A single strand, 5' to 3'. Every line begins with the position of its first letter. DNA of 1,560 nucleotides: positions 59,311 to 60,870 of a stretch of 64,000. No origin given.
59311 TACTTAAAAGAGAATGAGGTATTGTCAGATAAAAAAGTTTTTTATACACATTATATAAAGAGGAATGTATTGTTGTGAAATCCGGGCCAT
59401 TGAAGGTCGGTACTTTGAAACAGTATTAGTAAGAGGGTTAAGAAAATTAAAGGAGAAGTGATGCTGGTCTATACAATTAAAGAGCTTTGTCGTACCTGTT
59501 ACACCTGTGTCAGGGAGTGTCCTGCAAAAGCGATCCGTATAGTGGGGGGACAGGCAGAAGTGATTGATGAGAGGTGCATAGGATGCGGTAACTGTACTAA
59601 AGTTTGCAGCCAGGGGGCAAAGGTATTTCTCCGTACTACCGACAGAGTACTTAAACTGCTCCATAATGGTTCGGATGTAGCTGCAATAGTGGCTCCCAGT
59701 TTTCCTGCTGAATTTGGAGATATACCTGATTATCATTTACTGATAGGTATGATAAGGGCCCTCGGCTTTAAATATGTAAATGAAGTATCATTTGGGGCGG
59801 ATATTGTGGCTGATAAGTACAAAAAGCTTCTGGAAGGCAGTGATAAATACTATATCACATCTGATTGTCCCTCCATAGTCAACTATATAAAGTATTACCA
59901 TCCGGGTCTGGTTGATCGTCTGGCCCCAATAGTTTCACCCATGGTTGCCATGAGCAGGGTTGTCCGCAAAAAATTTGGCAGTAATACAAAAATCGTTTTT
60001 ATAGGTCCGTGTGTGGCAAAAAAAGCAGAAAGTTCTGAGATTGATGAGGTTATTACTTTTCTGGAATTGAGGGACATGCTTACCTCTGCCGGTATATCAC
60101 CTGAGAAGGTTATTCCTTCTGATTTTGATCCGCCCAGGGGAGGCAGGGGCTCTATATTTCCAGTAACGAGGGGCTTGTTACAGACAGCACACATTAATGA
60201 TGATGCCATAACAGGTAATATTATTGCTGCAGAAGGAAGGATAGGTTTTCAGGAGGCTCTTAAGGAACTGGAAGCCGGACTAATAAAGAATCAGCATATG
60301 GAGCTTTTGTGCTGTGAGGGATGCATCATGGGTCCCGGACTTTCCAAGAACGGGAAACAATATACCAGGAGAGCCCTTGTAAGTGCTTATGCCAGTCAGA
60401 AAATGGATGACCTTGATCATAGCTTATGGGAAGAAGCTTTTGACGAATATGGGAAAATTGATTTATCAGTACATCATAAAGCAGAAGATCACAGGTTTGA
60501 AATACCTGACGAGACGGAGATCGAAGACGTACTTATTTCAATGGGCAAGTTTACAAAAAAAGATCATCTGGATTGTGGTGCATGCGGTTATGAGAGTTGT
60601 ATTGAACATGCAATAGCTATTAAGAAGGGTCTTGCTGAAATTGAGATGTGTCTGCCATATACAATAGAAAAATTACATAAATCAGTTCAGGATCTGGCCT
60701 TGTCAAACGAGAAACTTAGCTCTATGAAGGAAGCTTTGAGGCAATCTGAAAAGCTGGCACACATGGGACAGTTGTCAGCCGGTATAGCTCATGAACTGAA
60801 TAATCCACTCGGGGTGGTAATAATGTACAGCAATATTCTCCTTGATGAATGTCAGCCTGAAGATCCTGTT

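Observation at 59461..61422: Direct fusion of an [FeFe]-hydrogenase H-domain to a histidine kinase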

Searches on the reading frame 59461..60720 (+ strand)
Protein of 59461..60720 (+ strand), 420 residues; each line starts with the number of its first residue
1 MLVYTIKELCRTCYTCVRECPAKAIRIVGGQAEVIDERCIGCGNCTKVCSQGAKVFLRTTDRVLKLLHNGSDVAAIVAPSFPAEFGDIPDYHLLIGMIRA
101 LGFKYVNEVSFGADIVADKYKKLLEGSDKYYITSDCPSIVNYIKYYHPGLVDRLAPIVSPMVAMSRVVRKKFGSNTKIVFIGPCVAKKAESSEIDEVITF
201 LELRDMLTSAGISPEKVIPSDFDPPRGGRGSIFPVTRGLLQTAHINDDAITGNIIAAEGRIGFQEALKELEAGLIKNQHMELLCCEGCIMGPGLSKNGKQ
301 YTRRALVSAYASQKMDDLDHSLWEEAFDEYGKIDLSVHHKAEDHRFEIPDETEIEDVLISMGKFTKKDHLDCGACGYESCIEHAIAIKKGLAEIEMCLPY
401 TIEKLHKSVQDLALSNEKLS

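Call 12: search_solved_structures(query=window:59461-60720:+, max_evalue=0.00001, show_alignments=5)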
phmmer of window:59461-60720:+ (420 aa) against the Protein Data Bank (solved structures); distinct sequences matched with E-value up to 0.00001: 39.
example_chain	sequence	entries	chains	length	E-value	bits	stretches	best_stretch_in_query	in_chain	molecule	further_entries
7p5h_A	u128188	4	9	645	9e-20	74.2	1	33-228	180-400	Fe-hydrogenase, subunit alpha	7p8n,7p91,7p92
8a6t_A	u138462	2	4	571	2.3e-17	66.2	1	33-253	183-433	Electron bifurcating hydrogenase subunit HydA1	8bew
7qv7_D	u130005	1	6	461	1.4e-16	63.7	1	64-243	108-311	Hydrogen dependent carbon dioxide reductase subunit HydA2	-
6glz_A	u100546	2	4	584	2.7e-13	52.8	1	27-244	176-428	Iron hydrogenase 1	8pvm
8bj7_A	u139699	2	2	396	9.7e-13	51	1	9-252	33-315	Periplasmic [Fe] hydrogenase large subunit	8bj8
9gbu_A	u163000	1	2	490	1e-12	50.9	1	9-252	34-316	Periplasmic [Fe] hydrogenase large subunit,Periplasmic [Fe] hydrogenase small subunit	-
9rkm_A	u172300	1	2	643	1e-12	50.9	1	4-276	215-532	[FeFe]-hydrogenase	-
8rxj_A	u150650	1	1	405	1.1e-12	50.9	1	9-252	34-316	Periplasmic [Fe] hydrogenase large subunit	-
1e08_A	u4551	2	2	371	1.1e-12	50.8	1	9-252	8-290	[FE]-HYDROGENASE (LARGE SUBUNIT) | PERIPLASMIC [FE] HYDROGENASE LARGE SUBUNIT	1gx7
9r9v_A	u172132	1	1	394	1.3e-12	50.6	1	9-252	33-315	Periplasmic [Fe] hydrogenase large subunit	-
7qhf_A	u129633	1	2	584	1.3e-12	50.6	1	27-244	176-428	Iron hydrogenase 1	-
1hfe_L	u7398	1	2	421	1.4e-12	50.5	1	9-252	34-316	PROTEIN (FE-ONLY HYDROGENASE (E.C.1.18.99.1) (LARGER SUBUNIT))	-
30jk_A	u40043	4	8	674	1.5e-12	50.4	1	4-276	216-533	[FeFe]-hydrogenase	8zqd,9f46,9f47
6sg2_AAA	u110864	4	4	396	1.5e-12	50.4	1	9-252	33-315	Periplasmic [Fe] hydrogenase large subunit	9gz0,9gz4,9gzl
9hpx_A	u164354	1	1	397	1.5e-12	50.4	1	9-252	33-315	Periplasmic [Fe] hydrogenase large subunit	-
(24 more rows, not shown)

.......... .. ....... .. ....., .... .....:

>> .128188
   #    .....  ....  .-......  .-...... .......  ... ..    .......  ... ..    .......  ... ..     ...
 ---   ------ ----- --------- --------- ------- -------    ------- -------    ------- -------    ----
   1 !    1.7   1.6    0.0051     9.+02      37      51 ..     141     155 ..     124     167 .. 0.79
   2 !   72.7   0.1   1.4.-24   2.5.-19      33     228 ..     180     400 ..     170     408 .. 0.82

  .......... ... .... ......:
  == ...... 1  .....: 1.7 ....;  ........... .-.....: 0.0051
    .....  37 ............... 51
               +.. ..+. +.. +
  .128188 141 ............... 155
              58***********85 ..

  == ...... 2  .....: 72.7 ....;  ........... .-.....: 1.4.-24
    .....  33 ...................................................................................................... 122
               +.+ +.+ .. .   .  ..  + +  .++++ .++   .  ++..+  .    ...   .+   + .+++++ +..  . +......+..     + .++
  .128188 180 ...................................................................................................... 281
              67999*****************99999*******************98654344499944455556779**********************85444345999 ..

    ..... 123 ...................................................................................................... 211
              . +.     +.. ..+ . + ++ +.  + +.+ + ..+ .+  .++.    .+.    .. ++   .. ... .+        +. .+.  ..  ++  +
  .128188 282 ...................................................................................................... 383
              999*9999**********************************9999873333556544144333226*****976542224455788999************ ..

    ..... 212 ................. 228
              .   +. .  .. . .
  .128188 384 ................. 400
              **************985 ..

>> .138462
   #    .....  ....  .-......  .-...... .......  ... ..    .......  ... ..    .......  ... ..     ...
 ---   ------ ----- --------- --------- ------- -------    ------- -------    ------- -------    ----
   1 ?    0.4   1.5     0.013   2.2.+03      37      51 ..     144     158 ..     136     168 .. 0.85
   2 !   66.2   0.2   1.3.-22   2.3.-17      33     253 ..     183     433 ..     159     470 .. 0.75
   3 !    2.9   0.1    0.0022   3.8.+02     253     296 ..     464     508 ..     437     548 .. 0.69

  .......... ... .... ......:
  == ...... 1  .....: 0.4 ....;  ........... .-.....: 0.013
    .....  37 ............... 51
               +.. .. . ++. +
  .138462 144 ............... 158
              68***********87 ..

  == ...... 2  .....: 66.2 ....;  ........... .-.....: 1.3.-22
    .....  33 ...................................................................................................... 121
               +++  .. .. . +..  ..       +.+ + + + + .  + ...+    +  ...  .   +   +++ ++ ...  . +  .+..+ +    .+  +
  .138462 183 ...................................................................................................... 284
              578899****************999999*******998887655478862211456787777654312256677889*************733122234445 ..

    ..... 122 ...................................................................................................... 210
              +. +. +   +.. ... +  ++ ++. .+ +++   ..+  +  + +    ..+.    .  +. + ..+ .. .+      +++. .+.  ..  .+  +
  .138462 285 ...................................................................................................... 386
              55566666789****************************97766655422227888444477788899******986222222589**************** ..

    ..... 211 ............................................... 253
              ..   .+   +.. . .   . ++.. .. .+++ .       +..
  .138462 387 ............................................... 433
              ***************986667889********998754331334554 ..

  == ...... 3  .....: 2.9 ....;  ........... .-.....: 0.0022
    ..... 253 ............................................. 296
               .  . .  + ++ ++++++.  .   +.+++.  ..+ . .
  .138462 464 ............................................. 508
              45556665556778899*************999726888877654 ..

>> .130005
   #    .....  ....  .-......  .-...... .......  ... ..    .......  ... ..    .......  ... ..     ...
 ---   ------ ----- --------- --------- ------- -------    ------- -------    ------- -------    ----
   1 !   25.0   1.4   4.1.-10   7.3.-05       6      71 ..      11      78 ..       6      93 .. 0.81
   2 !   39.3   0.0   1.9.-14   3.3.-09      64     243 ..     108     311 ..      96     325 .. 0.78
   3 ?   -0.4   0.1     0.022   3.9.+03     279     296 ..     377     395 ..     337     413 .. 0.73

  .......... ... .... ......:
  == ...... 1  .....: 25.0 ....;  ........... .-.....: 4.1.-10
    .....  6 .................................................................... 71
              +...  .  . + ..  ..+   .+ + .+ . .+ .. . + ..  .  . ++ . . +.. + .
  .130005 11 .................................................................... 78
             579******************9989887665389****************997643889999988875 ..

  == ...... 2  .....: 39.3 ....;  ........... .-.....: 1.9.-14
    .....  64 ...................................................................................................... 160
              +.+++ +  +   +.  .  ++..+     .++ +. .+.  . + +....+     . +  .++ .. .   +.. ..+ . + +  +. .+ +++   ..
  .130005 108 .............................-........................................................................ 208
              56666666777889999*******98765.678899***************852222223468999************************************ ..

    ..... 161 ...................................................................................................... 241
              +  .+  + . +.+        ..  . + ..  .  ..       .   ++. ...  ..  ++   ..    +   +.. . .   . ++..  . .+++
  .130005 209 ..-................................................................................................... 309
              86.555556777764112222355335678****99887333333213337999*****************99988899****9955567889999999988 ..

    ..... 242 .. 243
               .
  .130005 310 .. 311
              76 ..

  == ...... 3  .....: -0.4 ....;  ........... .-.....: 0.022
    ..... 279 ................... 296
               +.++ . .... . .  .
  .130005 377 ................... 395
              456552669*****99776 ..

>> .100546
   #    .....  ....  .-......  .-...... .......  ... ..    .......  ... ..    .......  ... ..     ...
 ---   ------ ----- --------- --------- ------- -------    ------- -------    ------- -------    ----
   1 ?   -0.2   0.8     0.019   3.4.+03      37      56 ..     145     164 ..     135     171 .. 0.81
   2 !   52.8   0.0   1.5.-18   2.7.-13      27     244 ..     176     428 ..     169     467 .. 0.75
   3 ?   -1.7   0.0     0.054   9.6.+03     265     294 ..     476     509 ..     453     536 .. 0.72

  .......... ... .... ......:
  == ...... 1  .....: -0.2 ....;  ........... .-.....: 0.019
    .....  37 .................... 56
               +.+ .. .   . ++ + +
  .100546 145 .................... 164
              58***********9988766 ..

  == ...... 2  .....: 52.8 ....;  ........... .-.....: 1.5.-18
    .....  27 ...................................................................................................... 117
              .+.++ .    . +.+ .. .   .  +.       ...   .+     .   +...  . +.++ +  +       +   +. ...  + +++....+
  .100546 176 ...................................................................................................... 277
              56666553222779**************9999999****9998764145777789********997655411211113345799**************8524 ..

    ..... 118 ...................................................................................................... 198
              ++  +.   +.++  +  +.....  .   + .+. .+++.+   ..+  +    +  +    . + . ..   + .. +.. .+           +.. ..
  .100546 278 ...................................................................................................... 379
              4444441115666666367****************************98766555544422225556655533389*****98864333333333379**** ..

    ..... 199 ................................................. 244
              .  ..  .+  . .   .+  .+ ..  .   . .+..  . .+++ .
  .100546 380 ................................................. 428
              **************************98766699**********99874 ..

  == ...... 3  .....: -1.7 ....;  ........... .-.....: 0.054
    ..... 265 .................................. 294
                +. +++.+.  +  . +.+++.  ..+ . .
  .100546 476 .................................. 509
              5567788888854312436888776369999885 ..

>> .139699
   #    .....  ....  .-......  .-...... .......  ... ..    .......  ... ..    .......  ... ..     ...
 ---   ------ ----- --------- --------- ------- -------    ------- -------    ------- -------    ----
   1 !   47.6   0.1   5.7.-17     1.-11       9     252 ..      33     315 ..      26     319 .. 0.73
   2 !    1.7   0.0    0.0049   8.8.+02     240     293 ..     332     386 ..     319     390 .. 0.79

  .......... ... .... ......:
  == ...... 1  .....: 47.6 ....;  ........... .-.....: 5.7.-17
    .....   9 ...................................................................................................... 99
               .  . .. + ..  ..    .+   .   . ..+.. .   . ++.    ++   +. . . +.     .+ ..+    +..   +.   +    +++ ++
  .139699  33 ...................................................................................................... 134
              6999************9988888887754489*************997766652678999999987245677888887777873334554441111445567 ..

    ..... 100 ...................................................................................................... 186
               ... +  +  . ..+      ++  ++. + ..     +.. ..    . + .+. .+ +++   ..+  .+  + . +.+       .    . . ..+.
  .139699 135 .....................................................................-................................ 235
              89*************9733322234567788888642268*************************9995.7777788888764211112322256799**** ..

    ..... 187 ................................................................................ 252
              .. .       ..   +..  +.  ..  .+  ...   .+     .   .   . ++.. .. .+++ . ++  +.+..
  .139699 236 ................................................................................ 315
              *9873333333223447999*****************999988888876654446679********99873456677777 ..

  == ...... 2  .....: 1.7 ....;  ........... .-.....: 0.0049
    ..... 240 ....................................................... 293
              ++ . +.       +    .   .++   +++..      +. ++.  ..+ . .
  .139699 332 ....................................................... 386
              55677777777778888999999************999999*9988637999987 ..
